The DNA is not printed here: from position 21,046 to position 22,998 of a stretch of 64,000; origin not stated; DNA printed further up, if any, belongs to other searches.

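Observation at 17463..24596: Four-gene, translationally coupled operon of secreted low-complexity proteins with no recognisable family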

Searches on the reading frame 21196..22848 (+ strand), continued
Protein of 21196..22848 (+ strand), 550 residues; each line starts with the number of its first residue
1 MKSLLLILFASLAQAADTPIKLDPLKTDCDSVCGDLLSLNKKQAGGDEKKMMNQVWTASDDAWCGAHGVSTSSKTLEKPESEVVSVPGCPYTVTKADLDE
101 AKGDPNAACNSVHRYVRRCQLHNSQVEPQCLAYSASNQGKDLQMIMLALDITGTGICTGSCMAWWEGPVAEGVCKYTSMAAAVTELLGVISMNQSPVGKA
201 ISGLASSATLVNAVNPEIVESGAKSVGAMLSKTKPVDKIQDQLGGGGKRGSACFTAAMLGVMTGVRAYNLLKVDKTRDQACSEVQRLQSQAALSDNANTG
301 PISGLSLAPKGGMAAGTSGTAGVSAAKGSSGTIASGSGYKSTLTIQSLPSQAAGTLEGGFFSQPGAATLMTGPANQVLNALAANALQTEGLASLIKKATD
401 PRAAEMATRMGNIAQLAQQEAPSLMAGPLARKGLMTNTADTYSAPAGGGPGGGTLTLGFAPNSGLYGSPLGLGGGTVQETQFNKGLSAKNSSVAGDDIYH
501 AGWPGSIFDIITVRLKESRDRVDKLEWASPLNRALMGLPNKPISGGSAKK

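Call 75: fold_search(model_id=the predicted structure, library=viral)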
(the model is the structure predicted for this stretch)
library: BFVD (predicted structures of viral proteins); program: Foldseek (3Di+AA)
matches with E <= 10: 84; with E <= 0.001: 0
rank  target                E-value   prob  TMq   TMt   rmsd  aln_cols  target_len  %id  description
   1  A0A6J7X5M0            2.3e-01  0.08  0.09  0.05  33.1       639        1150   12  Uncharacterized protein (Fragment) [uncultured Caudovirales phage]
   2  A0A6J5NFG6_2          9.6e-01  0.06  0.11  0.05  74.6       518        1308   14  Phage tail tape measure protein [uncultured Caudovirales phage]
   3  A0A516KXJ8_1          9.6e-01  0.06  0.09  0.05  36.8       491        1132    7  (no name in the UniProt tables at hand)
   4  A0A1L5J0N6            1.3e+00  0.18  0.15  0.13  23.8       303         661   12  (no name in the UniProt tables at hand)
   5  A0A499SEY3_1          1.4e+00  0.02  0.07  0.04  44.9       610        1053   15  (no name in the UniProt tables at hand)
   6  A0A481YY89            1.6e+00  0.11  0.10  0.22  22.2       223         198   10  Uncharacterized protein [Marseillevirus LCMAC202]
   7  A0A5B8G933            1.6e+00  0.02  0.08  0.08  28.0       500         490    8  Membrane protein K15 [Colobine gammaherpesvirus 1]
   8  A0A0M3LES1            2.0e+00  0.02  0.09  0.05  44.9       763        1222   11  Transcriptional regulator ICP4 [Testudinid alphaherpesvirus 3]
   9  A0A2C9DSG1            2.3e+00  0.18  0.15  0.33  15.3       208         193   12  Uncharacterized protein [Western grey kangaroopox virus]
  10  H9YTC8                2.4e+00  0.13  0.14  0.25  31.5       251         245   14  (no name in the UniProt tables at hand)
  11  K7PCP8                2.4e+00  0.09  0.12  0.20  26.5       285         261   12  Membrane ORF153B [Cyprinid herpesvirus 2]
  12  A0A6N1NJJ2            2.4e+00  0.07  0.12  0.12  32.3       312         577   10  Uncharacterized protein [Tupanvirus soda lake]
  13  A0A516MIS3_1          2.5e+00  0.02  0.10  0.05  32.5       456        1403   11  (no name in the UniProt tables at hand)
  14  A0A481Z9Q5            2.6e+00  0.10  0.11  0.21  21.1       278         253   11  Transmembrane protein [Pithovirus LCPAC302]
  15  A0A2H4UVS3            2.6e+00  0.08  0.11  0.22  18.6       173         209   10  Glycosyl transferase [Bodo saltans virus]
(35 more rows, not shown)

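Call 80: find_encoding_contigs(protein=P0120, flank=8000, max_places=4)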
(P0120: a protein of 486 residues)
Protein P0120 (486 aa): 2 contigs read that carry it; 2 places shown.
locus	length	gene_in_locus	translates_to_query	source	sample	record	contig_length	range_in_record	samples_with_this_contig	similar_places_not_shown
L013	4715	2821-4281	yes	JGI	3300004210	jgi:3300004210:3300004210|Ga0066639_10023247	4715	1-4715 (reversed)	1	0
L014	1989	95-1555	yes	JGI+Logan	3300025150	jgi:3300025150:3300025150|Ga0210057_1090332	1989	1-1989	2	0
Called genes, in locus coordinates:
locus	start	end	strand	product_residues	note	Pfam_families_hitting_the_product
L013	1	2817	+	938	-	?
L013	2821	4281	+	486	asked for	-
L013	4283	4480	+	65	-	-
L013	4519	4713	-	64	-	?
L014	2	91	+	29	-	?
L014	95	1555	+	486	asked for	-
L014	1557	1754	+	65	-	-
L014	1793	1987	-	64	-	?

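Call 81: find_encoding_contigs(protein=P0043, flank=9000, max_places=3)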
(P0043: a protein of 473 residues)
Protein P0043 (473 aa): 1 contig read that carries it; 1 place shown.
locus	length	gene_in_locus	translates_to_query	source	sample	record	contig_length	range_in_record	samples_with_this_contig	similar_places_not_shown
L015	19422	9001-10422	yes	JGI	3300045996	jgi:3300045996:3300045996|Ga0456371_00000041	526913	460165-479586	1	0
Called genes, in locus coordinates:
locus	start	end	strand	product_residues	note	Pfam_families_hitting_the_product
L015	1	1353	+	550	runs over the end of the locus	PF02518:HATPase_c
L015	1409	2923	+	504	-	PF00496:SBP_bac_5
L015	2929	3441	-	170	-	-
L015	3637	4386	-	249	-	-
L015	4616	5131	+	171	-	-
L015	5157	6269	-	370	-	-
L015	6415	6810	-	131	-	PF01597:GCV_H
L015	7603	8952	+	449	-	-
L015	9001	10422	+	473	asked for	-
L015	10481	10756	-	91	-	-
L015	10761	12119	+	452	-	-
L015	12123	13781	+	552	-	-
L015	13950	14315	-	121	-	PF14384:BrnA_antitoxin (faint)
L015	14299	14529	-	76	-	PF13711:DUF4160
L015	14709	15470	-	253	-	PF05985:EutC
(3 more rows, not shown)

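Call 84: find_encoding_contigs(protein=P0038, flank=9000, max_places=2)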
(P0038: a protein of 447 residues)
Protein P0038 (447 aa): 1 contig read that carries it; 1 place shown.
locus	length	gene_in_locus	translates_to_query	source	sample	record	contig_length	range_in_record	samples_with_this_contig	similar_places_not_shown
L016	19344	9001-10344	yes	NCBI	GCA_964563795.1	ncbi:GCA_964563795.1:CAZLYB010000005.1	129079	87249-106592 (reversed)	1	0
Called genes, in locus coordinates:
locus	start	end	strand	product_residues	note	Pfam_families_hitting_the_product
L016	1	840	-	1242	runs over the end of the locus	PF02811:PHP, PF07733:DNA_pol3_alpha, PF17657:DNA_pol3_finger, PF14579:HHH_6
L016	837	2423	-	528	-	PF00117:GATase, PF07722:Peptidase_C26, PF02540:NAD_synthase (faint), PF00958:GMP_synt_C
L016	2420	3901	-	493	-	PF00478:IMPDH, PF00571:CBS, PF03060:NMO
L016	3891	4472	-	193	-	PF00132:Hexapep (weak), PF25087:GMPPB_C (faint), PF14602:Hexapep_2 (faint), PF25084:LbH_EIF2B (weak), PF00132:Hexapep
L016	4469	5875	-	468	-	PF00919:UPF0004, PF04055:Radical_SAM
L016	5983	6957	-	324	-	-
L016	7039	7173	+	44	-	-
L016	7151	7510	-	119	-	PF01597:GCV_H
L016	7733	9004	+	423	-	-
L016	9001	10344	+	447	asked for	-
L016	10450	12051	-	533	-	PF00239:Resolvase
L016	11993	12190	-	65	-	-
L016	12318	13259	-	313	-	-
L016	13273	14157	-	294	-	PF12684:DUF3799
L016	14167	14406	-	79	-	-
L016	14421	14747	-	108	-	-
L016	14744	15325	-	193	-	-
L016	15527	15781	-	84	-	PF13443:HTH_26 (weak)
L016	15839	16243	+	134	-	PF01381:HTH_3 (weak), PF13443:HTH_26 (weak)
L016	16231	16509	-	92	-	-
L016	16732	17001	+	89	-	-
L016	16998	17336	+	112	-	PF12441:CopG_antitoxin (weak), PF21983:NikA-like (weak)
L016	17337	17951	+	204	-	PF01209:Ubie_methyltran (weak), PF05891:Methyltransf_PK, PF13489:Methyltransf_23, PF13847:Methyltransf_31, PF13649:Methyltransf_25, PF08241:Methyltransf_11, PF08242:Methyltransf_12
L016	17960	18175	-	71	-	-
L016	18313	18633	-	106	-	-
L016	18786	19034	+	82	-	PF13744:HTH_37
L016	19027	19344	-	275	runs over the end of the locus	-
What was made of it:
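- Tried and rejected: In L016, a serine-recombinase element does sit on the 3' side of the tRNA (call 84).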

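Call 85: find_encoding_contigs(protein=P0028, flank=9000, max_places=2)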
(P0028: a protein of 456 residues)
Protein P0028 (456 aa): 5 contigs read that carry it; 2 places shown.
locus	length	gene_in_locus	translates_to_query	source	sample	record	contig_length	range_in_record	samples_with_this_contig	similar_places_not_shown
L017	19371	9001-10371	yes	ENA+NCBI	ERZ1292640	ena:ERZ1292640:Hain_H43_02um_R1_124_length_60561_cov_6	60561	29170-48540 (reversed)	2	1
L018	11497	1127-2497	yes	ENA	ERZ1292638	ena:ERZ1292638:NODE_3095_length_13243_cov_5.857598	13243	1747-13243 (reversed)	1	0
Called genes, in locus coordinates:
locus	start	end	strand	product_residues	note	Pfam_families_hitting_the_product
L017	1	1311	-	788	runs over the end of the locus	PF07244:POTRA, PF08479:POTRA_2 (weak), PF07244:POTRA, PF01103:Omp85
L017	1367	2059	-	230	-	PF00005:ABC_tran, PF13304:AAA_21 (faint)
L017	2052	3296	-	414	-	PF12704:MacB_PCD, PF02687:FtsX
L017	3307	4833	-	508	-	PF01336:tRNA_anti-codon, PF00152:tRNA-synt_2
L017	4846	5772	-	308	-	PF00890:FAD_binding_2 (faint), PF01266:DAO (faint), PF03486:HI0933_like (faint), PF07992:Pyr_redox_2, PF12831:FAD_oxidored (faint), PF13450:NAD_binding_8 (faint), PF13738:Pyr_redox_3, PF00070:Pyr_redox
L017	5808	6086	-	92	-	-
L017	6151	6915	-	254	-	PF01694:Rhomboid, PF08551:DUF1751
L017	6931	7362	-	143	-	PF00903:Glyoxalase, PF13669:Glyoxalase_4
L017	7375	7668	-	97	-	-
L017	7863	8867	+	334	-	PF13609:Porin_4 (weak)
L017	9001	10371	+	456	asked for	-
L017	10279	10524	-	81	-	-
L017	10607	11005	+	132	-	-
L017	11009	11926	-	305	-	PF00571:CBS, PF10025:DUF2267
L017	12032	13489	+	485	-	PF00149:Metallophos (faint)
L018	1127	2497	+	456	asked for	-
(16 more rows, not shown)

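Call 86: find_encoding_contigs(protein=P0030, flank=9000, max_places=2)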
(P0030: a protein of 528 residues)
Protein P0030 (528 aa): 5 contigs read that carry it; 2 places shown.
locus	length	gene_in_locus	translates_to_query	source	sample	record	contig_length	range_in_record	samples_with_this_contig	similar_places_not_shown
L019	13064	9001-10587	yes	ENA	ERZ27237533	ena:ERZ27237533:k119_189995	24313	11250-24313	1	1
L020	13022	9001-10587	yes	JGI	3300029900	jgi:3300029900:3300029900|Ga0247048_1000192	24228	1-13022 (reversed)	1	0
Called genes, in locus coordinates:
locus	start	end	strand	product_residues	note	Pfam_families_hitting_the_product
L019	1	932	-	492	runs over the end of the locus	PF00478:IMPDH, PF00571:CBS, PF00977:His_biosynth (faint), PF03060:NMO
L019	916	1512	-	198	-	PF00132:Hexapep (weak), PF21711:DCTN5, PF25087:GMPPB_C (faint), PF14602:Hexapep_2 (faint), PF25084:LbH_EIF2B (weak), PF00132:Hexapep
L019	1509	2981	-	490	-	PF00919:UPF0004, PF04055:Radical_SAM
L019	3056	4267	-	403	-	PF00512:HisKA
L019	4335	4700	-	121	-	PF01597:GCV_H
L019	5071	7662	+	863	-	-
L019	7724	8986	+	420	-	-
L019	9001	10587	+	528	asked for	-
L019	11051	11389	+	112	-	PF13560:HTH_31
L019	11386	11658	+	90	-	-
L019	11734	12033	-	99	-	-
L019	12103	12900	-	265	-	PF14394:DUF4423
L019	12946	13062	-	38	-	?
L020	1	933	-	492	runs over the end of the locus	PF00478:IMPDH, PF00571:CBS, PF00977:His_biosynth (faint), PF03060:NMO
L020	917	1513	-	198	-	PF00132:Hexapep (weak), PF21711:DCTN5, PF25087:GMPPB_C (faint), PF14602:Hexapep_2 (faint), PF25084:LbH_EIF2B (weak), PF00132:Hexapep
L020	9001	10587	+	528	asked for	-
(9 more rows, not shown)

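Call 90: list_cluster_members(proteins=[P0021, P0025, P0027, P0033, P0044, P0047, P0051, P0054, P0149, P0029])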
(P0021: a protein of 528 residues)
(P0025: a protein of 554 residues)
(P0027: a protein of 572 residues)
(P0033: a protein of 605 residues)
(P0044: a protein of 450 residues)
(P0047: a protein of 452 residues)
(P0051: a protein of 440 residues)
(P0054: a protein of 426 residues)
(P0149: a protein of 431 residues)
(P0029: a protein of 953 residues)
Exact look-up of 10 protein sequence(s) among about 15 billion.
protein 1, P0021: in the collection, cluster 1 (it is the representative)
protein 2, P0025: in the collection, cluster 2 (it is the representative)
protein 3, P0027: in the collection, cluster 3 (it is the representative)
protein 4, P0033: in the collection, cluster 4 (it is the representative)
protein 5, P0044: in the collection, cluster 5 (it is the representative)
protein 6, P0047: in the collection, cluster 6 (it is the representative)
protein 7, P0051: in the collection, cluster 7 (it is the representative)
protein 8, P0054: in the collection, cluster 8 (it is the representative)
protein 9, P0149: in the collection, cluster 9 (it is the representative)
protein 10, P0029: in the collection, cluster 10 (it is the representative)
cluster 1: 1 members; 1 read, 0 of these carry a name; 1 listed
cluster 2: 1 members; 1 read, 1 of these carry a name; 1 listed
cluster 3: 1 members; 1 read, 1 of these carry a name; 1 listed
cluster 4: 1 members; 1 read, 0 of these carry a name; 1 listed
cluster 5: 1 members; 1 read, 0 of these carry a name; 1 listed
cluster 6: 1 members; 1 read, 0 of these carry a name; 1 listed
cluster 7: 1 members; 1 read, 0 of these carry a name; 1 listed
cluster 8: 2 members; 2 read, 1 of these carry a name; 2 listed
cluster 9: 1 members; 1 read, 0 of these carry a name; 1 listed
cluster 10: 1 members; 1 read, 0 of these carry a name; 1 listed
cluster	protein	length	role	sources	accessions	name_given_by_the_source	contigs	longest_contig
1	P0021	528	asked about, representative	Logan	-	-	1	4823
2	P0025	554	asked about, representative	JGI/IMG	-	hypothetical protein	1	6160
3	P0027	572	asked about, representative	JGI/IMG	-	hypothetical protein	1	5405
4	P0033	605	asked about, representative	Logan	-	-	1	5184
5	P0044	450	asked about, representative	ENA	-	-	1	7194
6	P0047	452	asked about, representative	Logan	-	-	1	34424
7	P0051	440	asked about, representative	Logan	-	-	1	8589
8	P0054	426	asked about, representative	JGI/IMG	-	hypothetical protein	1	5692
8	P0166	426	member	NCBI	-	-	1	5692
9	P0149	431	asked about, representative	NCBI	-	-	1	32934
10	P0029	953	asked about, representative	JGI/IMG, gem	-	-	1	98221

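Call 91: find_encoding_contigs(protein=P0047, flank=8000, max_places=1)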
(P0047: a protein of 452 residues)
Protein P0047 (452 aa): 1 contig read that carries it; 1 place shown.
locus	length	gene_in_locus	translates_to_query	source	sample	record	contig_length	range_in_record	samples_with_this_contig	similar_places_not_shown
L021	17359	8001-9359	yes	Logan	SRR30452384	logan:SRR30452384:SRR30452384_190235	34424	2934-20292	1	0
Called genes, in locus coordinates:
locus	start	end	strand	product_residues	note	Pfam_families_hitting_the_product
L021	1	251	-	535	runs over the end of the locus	PF00919:UPF0004, PF04055:Radical_SAM, PF01938:TRAM (faint)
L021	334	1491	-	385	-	PF00512:HisKA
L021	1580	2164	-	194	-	PF01597:GCV_H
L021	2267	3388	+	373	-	PF00710:Asparaginase, PF17763:Asparaginase_C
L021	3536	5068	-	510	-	PF00082:Peptidase_S8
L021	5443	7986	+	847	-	-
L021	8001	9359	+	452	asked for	-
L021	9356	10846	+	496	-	-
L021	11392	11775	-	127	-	-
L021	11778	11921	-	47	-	-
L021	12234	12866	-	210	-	PF00857:Isochorismatase (weak)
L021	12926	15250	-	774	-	PF00082:Peptidase_S8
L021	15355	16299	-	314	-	-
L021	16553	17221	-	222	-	PF13677:MotB_plug, PF00691:OmpA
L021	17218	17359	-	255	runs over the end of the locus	PF20560:MotA_N (weak), PF01618:MotA_ExbB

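Call 92: find_encoding_contigs(protein=P0149, flank=8000, max_places=1)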
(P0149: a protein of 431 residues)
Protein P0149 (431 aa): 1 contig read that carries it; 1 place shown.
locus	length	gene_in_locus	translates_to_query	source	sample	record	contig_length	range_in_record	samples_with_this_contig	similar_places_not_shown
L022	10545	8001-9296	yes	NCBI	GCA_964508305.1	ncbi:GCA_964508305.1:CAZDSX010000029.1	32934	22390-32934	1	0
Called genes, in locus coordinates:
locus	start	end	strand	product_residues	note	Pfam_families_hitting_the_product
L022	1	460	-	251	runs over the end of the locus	-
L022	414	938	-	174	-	PF25084:LbH_EIF2B (weak), PF25087:GMPPB_C (faint), PF25084:LbH_EIF2B (weak), PF14602:Hexapep_2 (weak), PF00132:Hexapep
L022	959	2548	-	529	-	PF00919:UPF0004, PF04055:Radical_SAM, PF01938:TRAM (weak)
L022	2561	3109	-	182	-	-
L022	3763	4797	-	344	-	PF00512:HisKA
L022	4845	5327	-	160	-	PF01597:GCV_H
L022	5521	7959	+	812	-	-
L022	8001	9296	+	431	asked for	-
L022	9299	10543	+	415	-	?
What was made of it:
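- Synteny guaA-guaB-miaB-HisKA-gcvH | array | tRNA-Ala is conserved (calls 84, 86, 91, 92).
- Tried and rejected: In the window the array lies on the 5' side of the tRNA, and the upstream synteny is housekeeping and conserved (calls 84, 86, 91, 92).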

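Call 93: find_encoding_contigs(protein=P0029, flank=8000, max_places=1)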
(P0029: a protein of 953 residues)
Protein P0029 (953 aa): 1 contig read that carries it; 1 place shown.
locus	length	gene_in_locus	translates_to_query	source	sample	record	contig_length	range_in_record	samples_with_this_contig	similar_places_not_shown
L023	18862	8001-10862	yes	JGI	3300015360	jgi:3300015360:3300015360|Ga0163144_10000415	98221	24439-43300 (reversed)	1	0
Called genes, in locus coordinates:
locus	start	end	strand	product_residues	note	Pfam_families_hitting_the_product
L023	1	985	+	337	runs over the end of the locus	PF00710:Asparaginase, PF17763:Asparaginase_C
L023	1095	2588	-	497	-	PF00082:Peptidase_S8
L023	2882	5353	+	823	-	-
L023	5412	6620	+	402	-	-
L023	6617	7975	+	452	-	-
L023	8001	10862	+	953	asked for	-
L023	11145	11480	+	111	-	-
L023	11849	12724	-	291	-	PF13677:MotB_plug, PF00691:OmpA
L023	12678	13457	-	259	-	PF20560:MotA_N, PF01618:MotA_ExbB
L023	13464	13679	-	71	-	PF06289:FlbD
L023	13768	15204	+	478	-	-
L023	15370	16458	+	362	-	-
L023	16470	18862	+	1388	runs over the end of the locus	PF13415:Beta-prop_FBX42 (faint), PF24681:Kelch_KLHDC2_KLHL20_DRC7 (faint), PF24981:Beta-prop_ATRN-LZTR1 (faint)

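Call 108: find_related_loci(query=A4, collection=viral_contigs, flank=3000)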
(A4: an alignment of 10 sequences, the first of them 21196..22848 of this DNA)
Query A4 (550 aa) in viral_contigs; peptide patterns used: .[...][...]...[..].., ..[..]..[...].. (x = any residue, [..] = any of these).
69 stretches matched a pattern, but none encodes a relative of the query by tblastn (E <= 1e-3).
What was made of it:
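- On Phage or defence-system proteins: No relative in IMG/VR (call 108).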
